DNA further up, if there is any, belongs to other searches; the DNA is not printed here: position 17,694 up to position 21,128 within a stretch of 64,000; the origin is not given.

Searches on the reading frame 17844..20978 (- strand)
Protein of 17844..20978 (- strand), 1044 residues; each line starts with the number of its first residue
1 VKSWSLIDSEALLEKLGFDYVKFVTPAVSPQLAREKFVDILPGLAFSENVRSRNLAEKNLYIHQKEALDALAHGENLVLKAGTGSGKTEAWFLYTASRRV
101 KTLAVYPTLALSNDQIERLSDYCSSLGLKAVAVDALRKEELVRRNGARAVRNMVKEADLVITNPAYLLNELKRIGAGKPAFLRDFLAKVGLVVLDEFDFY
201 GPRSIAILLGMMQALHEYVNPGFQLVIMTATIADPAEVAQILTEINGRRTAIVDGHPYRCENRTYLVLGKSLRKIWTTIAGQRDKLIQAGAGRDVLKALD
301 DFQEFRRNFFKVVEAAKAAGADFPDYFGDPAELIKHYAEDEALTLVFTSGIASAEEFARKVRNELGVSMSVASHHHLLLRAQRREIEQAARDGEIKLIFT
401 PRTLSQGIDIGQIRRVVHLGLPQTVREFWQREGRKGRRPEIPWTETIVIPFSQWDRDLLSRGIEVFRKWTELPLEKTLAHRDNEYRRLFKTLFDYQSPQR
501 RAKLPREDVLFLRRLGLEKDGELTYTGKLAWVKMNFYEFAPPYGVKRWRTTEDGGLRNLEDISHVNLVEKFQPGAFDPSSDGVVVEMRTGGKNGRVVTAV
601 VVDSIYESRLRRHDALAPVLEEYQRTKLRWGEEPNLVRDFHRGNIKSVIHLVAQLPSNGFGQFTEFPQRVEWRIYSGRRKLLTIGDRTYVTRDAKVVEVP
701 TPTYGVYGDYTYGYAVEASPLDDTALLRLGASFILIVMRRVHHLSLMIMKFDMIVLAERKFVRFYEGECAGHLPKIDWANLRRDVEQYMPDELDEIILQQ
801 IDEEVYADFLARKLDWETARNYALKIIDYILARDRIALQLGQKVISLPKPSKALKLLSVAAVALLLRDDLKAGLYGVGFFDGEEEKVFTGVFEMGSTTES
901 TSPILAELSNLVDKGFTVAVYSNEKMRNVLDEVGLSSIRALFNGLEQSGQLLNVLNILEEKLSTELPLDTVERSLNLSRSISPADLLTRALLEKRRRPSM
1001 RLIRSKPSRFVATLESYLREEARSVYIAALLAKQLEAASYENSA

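Call 3: search_protein_families(library=pfam, proteins=[window:17844-20978:-], max_evalue=0.01)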
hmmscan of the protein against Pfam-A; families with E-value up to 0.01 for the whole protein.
window:17844-20978:- (1044 aa): 3 families
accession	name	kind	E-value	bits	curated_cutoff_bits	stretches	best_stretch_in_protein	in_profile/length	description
PF00270.35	DEAD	-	2.5e-20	73.3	26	1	63-234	3-162/167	DEAD/DEAH box helicase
PF00271.37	Helicase_C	-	5.4e-14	52.8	23.5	1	338-437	12-108/110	Helicase conserved C-terminal domain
PF04851.21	ResIII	-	0.0023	18.3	22.5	1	59-232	3-162/164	Type III restriction enzyme, res subunit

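Call 4: search_protein_families(library=ncbifam, proteins=[window:17844-20978:-], max_evalue=0.01)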
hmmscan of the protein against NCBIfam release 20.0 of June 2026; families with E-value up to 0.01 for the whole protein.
window:17844-20978:- (1044 aa): 25 families
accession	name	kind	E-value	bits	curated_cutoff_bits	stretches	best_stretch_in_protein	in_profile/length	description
TIGR04121.1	DEXH_lig_assoc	equivalog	1.7e-24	85.6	850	2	339-442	246-350/804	ligase-associated DNA damage response DEXH box helicase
TIGR03817.1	DECH_helic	hypoth_equivalog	2.6e-24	85.5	874.1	1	58-439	35-374/742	helicase/secretion neighborhood putative DEAH-box helicase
NF010338.0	PRK13767.1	equivalog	1.4e-19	69.8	849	1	334-439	278-386/877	ATP-dependent helicase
TIGR03158.1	cas3_cyano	exception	1.6e-14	53.8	69.1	1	63-266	1-225/357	type I-D CRISPR-associated helicase Cas3'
NF002251.0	PRK01172.1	equivalog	1.1e-10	40.5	891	1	59-242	22-189/674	ATP-dependent DNA helicase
NF002654.0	PRK02362.1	equivalog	3.9e-10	38.7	887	2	367-450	302-394/739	ATP-dependent DNA helicase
TIGR00614.1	recQ_fam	subfamily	4.6e-10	38.9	219.8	1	345-438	230-320/470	RecQ family ATP-dependent DNA helicase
TIGR01389.1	recQ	equivalog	4.3e-09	35.4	640.2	1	347-464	230-341/591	DNA helicase RecQ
TIGR01587.1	cas3_core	equivalog_domain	6.5e-09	35.4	102.45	1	77-240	2-167/358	CRISPR-associated helicase Cas3'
NF007284.0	PRK09751.1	equivalog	1.8e-08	32.1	1496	1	371-437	352-418/1538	ATP-dependent helicase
NF041063.1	DpdF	equivalog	4.2e-08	32.2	550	1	64-140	145-227/813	protein DpdF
NF008279.0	PRK11057.1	equivalog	1.1e-07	30.7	1015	1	345-438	240-330/608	ATP-dependent DNA helicase RecQ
NF053631.1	RNA_helic_CshA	equivalog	3.5e-07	29.4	646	0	64-198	26-151/434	degradosome RNA helicase CshA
NF053636.1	DDHlcsCsdAPsy1082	equivalog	8.5e-07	27.8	890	1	344-437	246-336/512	DEAD/DEAH box helicase CsdA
NF001308.0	PRK00254.1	equivalog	1.6e-06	26.7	1216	1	367-417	294-344/720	ATP-dependent DNA helicase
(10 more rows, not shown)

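Call 5: find_homologous_proteins(query=window:17844-20978:-, max_evalue=0.00001)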
Query window:17844-20978:- (1044 aa): 524 proteins with E <= 0.00001 among 8000 candidates; the best 120 are listed.
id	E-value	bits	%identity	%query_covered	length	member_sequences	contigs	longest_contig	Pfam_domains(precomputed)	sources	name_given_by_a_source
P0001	0.0e+0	2310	99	100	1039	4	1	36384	PF00270.36,PF00271.38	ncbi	-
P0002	0.0e+0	2024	85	100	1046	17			PF00270.36,PF00271.38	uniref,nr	uniref:DEAD/DEAH box helicase domain protein n=1 Tax=Caldiarchaeum subterraneum TaxID=311458 RepID=E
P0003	0.0e+0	1631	67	99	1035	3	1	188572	PF00270.36,PF00271.38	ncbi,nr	ncbi:MAG: DEAD/DEAH box helicase [Candidatus Caldarchaeum sp.]|nr:DEAD/DEAH box helicase [Candidatus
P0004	0.0e+0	1631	67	99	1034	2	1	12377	PF00270.36,PF00271.38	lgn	-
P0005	0.0e+0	1619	67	99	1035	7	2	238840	PF00270.36,PF00271.38,PF04851.22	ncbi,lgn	ncbi:MAG: DEAD/DEAH box helicase [Candidatus Caldarchaeum sp.]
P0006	0.0e+0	1431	60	99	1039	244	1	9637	PF00270.36,PF00271.38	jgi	jgi:DEAD/DEAH box helicase domain-containing protein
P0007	0.0e+0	1422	60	99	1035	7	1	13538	PF00270.36,PF00271.38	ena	-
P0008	0.0e+0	1411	60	98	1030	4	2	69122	PF00270.36,PF00271.38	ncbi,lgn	ncbi:MAG: DEAD/DEAH box helicase [Candidatus Caldarchaeum sp.]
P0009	0.0e+0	1409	60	98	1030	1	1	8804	PF00270.36,PF00271.38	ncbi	ncbi:MAG: DEAD/DEAH box helicase [Candidatus Caldarchaeum sp.]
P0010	0.0e+0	1395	60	96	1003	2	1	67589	PF00270.36,PF00271.38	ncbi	ncbi:MAG: DEAD/DEAH box helicase, partial [Candidatus Caldarchaeum sp.]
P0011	0.0e+0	1391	60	99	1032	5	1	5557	PF00270.36,PF00271.38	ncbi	ncbi:MAG: DEAD/DEAH box helicase [Candidatus Caldarchaeum sp.]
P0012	0.0e+0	1391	59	98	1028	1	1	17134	PF00270.36,PF00271.38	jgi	-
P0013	0.0e+0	1387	58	99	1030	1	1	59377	PF00270.36,PF00271.38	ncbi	-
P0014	0.0e+0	1374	59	99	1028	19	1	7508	PF00270.36,PF00271.38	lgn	-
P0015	0.0e+0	1327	60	91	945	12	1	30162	PF00270.36,PF00271.38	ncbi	ncbi:MAG: helicase-related protein [Candidatus Caldarchaeum sp.]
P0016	0.0e+0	1182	51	99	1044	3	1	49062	PF00270.36,PF00271.38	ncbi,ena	-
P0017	0.0e+0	1174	51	99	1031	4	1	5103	PF00270.36,PF00271.38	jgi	-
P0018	0.0e+0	1170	51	98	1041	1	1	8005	PF00270.36,PF00271.38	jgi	-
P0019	0.0e+0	1167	51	98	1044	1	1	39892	PF00270.36,PF00271.38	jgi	-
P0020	0.0e+0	1161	51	99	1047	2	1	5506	PF00270.36,PF00271.38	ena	-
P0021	0.0e+0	1152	51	99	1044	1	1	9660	PF00270.36,PF00271.38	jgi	-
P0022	0.0e+0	1150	50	98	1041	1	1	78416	PF00270.36,PF00271.38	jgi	-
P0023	0.0e+0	1148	51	98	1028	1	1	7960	PF00270.36,PF00271.38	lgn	-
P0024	0.0e+0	1147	50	98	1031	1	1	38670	PF00270.36,PF00271.38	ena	-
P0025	0.0e+0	1142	49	99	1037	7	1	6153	PF00270.36,PF00271.38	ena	-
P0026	0.0e+0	1142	50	99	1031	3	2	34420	PF00270.36,PF00271.38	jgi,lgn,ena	-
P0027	0.0e+0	1140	50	99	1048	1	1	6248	PF00270.36,PF00271.38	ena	-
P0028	0.0e+0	1139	50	98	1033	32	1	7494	PF00270.36,PF00271.38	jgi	jgi:DEAD/DEAH box helicase domain-containing protein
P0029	0.0e+0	1136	50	99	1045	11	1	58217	PF00270.36,PF00271.38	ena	-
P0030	0.0e+0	1133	50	98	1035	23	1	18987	PF00270.36,PF00271.38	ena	-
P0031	0.0e+0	1131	50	99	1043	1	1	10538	PF00270.36,PF00271.38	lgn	-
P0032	0.0e+0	1124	50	98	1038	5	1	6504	PF00270.36,PF00271.38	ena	-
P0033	0.0e+0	1116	50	98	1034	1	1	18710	PF00270.36,PF00271.38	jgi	-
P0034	0.0e+0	1098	47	99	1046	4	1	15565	PF00270.36,PF00271.38,PF04851.22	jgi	-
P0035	0.0e+0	1089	48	98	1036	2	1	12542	PF00270.36,PF00271.38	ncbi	-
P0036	0.0e+0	1082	48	99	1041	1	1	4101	PF00270.36,PF00271.38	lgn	-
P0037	0.0e+0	1057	48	99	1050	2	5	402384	PF00270.36,PF00271.38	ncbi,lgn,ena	ncbi:MAG: hypothetical protein C4339_01190 [Nitrososphaerota archaeon]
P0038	0.0e+0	1038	48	98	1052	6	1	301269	PF00270.36,PF00271.38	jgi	jgi:DEAD/DEAH box helicase domain-containing protein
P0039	0.0e+0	1029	47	99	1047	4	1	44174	PF00270.36,PF00271.38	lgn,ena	-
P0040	0.0e+0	1014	45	99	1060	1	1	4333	PF00270.36,PF00271.38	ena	-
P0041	5.2e-297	1006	45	99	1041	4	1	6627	PF00270.36,PF00271.38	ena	-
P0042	6.3e-297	1006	45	99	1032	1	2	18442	PF00270.36,PF00271.38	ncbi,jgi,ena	-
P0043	8.6e-295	999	45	99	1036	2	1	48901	PF00270.36,PF00271.38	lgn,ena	-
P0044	5.5e-294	996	45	99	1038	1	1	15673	PF00270.36,PF00271.38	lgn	-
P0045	4.1e-293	993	45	99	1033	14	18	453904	PF00270.36,PF00271.38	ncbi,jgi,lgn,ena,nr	ncbi:MAG: DEAD/DEAH box helicase [Aigarchaeota archaeon]|nr:DEAD/DEAH box helicase [Candidatus Geocr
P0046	4.3e-292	990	45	98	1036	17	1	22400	PF00270.36,PF00271.38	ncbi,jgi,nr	ncbi:MAG: DEAD/DEAH box helicase [Thaumarchaeota archaeon]|jgi:DEAD/DEAH box helicase domain-contain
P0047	3.4e-291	987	45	99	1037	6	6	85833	PF00270.36,PF00271.38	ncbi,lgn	ncbi:MAG: helicase-related protein [Nitrososphaerota archaeon]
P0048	7.6e-290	982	44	99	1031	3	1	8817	PF00270.36,PF00271.38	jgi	jgi:DEAD/DEAH box helicase domain-containing protein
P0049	1.6e-288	978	44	99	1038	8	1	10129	PF00270.36,PF00271.38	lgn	-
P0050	2.2e-288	977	43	99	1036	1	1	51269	PF00270.36,PF00271.38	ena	-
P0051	2.5e-288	977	44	99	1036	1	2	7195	PF00270.36,PF00271.38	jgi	-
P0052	3.0e-288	977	44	99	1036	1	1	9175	PF00270.36,PF00271.38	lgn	-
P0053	4.5e-287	973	43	99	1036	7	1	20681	PF00270.36,PF00271.38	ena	-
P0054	2.4e-286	971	45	98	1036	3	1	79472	PF00270.36,PF00271.38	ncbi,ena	-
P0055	3.7e-286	970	44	98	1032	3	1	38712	PF00270.36,PF00271.38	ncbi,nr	ncbi:MAG: helicase-related protein [Nitrososphaerota archaeon]|nr:helicase-related protein [Nitrosos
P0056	1.9e-283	961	44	98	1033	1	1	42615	PF00270.36,PF00271.38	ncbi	ncbi:MAG: DEAD/DEAH box helicase [Candidatus Caldarchaeales archaeon]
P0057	3.3e-283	960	43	99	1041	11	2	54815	PF00270.36,PF00271.38,PF04851.22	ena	-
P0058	5.7e-283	960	44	99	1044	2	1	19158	PF00270.36,PF00271.38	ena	-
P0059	1.1e-281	955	44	98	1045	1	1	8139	PF00270.36,PF00271.38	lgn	-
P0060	1.7e-281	955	45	98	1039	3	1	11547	PF00270.36,PF00271.38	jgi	-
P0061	8.9e-281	952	43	98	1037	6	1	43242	PF00270.36,PF00271.38,PF04851.22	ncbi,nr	ncbi:MAG: hypothetical protein DRJ63_01360 [Thermoprotei archaeon]|nr:MAG: hypothetical protein DRJ6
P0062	1.1e-279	949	43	99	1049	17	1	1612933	PF00270.36,PF00271.38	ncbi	ncbi:MAG: DEAD/DEAH box helicase [Candidatus Nezhaarchaeales archaeon]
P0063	4.6e-278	943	44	94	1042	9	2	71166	PF00270.36,PF00271.38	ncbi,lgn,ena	-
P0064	2.9e-277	941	43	99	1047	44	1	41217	PF00270.36,PF00271.38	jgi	-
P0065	3.1e-277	941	44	99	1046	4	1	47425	PF00270.36,PF00271.38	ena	-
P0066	2.5e-276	938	43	99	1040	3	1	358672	PF00270.36,PF00271.38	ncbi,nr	ncbi:MAG: DEAD/DEAH box helicase [Candidatus Nezhaarchaeota archaeon]|nr:DEAD/DEAH box helicase [Can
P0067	2.5e-276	938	45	94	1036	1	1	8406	PF00270.36,PF00271.38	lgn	-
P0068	5.2e-276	937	47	89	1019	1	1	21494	PF00270.36,PF00271.38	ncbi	-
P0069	5.3e-276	937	49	82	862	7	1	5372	PF00271.38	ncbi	ncbi:MAG: helicase-related protein [Nitrososphaerota archaeon]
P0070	1.6e-275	935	43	98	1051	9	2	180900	PF00270.36,PF00271.38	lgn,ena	-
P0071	1.3e-274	932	44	98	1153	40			PF00270.36,PF00271.38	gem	-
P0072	2.6e-274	931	42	99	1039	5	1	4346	PF00270.36,PF00271.38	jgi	-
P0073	3.5e-274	931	43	98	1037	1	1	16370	PF00270.36,PF00271.38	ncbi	-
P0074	4.3e-274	930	46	99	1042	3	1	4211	PF00270.36,PF00271.38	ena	-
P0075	1.5e-273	928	42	99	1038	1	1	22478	PF00270.36,PF00271.38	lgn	-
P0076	2.6e-272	924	45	93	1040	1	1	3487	PF00270.36,PF00271.38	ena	-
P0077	2.7e-270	918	43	98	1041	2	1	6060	PF00270.36,PF00271.38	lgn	-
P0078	1.0e-269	916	43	99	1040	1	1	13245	PF00270.36,PF00271.38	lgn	-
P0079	1.1e-269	916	44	98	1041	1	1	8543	PF00270.36,PF00271.38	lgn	-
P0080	1.2e-269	915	43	98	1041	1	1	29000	PF00270.36,PF00271.38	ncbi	ncbi:MAG: DEAD/DEAH box helicase [Nitrososphaeria archaeon]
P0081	1.6e-269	915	44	98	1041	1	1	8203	PF00270.36,PF00271.38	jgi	-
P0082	9.7e-269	912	45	94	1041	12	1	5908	PF00270.36,PF00271.38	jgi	jgi:DEAD/DEAH box helicase domain-containing protein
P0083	6.4e-268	910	41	94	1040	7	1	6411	PF00270.36,PF00271.38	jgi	-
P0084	9.9e-268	909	42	99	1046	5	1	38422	PF00270.36,PF00271.38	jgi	-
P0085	1.4e-267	909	42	98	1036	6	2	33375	PF00270.36,PF00271.38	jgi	-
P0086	4.8e-267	907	44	94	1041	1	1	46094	PF00270.36,PF00271.38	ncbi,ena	-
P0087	2.1e-266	905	43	98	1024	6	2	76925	PF00270.36,PF00271.38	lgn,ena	-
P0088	3.6e-266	904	43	99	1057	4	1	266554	PF00270.36,PF00271.38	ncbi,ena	-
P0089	3.8e-266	904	42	94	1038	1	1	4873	PF00270.36,PF00271.38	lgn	-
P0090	4.8e-266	904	43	98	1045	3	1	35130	PF00270.36,PF00271.38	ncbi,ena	-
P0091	1.6e-265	902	41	99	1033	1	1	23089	PF00270.36,PF00271.38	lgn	-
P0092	4.0e-265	901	42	98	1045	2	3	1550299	PF00270.36,PF00271.38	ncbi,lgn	-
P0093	4.0e-265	901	42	99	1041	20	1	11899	PF00270.36,PF00271.38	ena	-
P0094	9.0e-264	896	41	98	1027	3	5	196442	PF00270.36,PF00271.38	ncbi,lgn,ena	-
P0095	2.8e-263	894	41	99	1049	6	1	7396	PF00270.36,PF00271.38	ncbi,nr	ncbi:MAG: hypothetical protein DRJ37_02385 [Thermoprotei archaeon]|nr:MAG: hypothetical protein DRJ3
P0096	3.7e-263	894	42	94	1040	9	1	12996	PF00270.36,PF00271.38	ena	-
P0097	6.1e-262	890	42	99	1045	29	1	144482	PF00270.36,PF00271.38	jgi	-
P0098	9.7e-262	889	41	99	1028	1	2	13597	PF00270.36,PF00271.38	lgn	-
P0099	1.3e-261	889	43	98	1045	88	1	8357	PF00270.36,PF00271.38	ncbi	-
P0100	2.5e-261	888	41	98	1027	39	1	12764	PF00270.36,PF00271.38,PF04851.22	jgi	jgi:DEAD/DEAH box helicase domain-containing protein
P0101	3.1e-261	888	40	98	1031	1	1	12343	PF00270.36,PF00271.38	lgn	-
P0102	4.8e-261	887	41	99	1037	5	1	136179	PF00270.36,PF00271.38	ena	-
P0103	9.6e-261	886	43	95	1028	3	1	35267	PF00270.36,PF00271.38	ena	-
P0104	2.2e-260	885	40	99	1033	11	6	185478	PF00270.36,PF00271.38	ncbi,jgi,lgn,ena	-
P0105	3.1e-260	884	43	96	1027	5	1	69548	PF00270.36,PF00271.38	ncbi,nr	ncbi:MAG: helicase-related protein [Thaumarchaeota archaeon]|nr:helicase-related protein [Candidatus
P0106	3.1e-260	884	41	98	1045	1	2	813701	PF00270.36,PF00271.38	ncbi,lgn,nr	ncbi:MAG: helicase-related protein [Nitrososphaerota archaeon]|nr:helicase-related protein [Candidat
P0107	5.4e-260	884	41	99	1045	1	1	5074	PF00270.36,PF00271.38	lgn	-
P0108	1.4e-259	882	43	93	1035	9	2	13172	PF00270.36,PF00271.38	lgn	-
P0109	3.0e-259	881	40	99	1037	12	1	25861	PF00270.36,PF00271.38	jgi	-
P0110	4.7e-259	880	42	99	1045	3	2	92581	PF00270.36,PF00271.38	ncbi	-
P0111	7.9e-259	880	43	97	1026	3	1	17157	PF00270.36,PF00271.38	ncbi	-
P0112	8.2e-259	880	43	93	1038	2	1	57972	PF00270.36,PF00271.38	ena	-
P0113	2.0e-258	878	42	98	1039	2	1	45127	PF00270.36,PF00271.38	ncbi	ncbi:MAG: DEAD/DEAH box helicase [Nitrososphaerota archaeon]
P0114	2.8e-258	878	41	99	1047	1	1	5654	PF00270.36,PF00271.38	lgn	-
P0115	3.5e-258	878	45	96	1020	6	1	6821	PF00270.36,PF00271.38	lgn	-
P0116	8.0e-258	876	41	98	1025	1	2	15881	PF00270.36,PF00271.38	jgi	-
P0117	3.4e-257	874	42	98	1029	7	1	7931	PF00270.36,PF00271.38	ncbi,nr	ncbi:MAG TPA: DEAD/DEAH box helicase [Candidatus Korarchaeota archaeon]|nr:DEAD/DEAH box helicase [C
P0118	7.3e-257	873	42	97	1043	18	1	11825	PF00270.36,PF00271.38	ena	-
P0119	7.3e-257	873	41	95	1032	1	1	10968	PF00270.36,PF00271.38,PF04851.22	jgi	-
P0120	2.4e-256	871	41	94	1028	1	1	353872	PF00270.36,PF00271.38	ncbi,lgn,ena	-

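Call 6: search_protein_families(library=padloc, proteins=[window:17844-20978:-], max_evalue=0.01)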
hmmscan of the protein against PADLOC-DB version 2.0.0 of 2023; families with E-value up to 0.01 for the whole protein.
window:17844-20978:- (1044 aa): 55 families (the best 25 are shown)
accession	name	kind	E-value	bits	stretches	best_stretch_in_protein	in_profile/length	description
PDLC02503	BrxHI|BrxHII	-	2e-29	100.5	1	58-440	23-344/698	BrxHI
PDLC03960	SngC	-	7.6e-28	95.7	1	60-440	25-363/720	-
PDLC02501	BrxHI|BrxHII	-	5.4e-16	55.9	2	344-439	251-343/925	BrxHI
PDLC00937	Cas3d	-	4.3e-15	53.8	1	63-266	1-225/357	"CRISPR-associated helicase Cas3, subtype CYANO"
PDLC01323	Cas3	-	8.9e-15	53.2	1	63-281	1-181/294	CAS-I-D; effector_G3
PDLC03928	PsyrT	-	3.2e-13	46.9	2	343-449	243-344/689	-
PDLC00036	DruE3|DruE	-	9.7e-13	44.1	2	55-167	88-212/2023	SNF2 family N-terminal domain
PDLC02030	Cas3d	-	1.5e-12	44.8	1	77-220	44-182/620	-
PDLC01761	Cas3b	-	1.8e-12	44.8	1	53-254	215-414/705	-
PDLC02870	DpdF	-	2.1e-12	44.3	1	339-438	224-320/534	DpdF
PDLC01146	Cas3d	-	2.9e-12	43.8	1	77-231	44-193/625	Cas3d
PDLC02864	DpdF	-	3.9e-12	43.7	2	343-437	236-327/610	DpdF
PDLC02028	Cas3d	-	4e-12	43.6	1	57-233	34-224/685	-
PDLC00037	DruE3|DruE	-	5.2e-12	42.3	2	28-127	72-184/2055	SNF2 family N-terminal domain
PDLC02865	DpdF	-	5.2e-12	42.2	2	344-438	980-1070/1499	DpdF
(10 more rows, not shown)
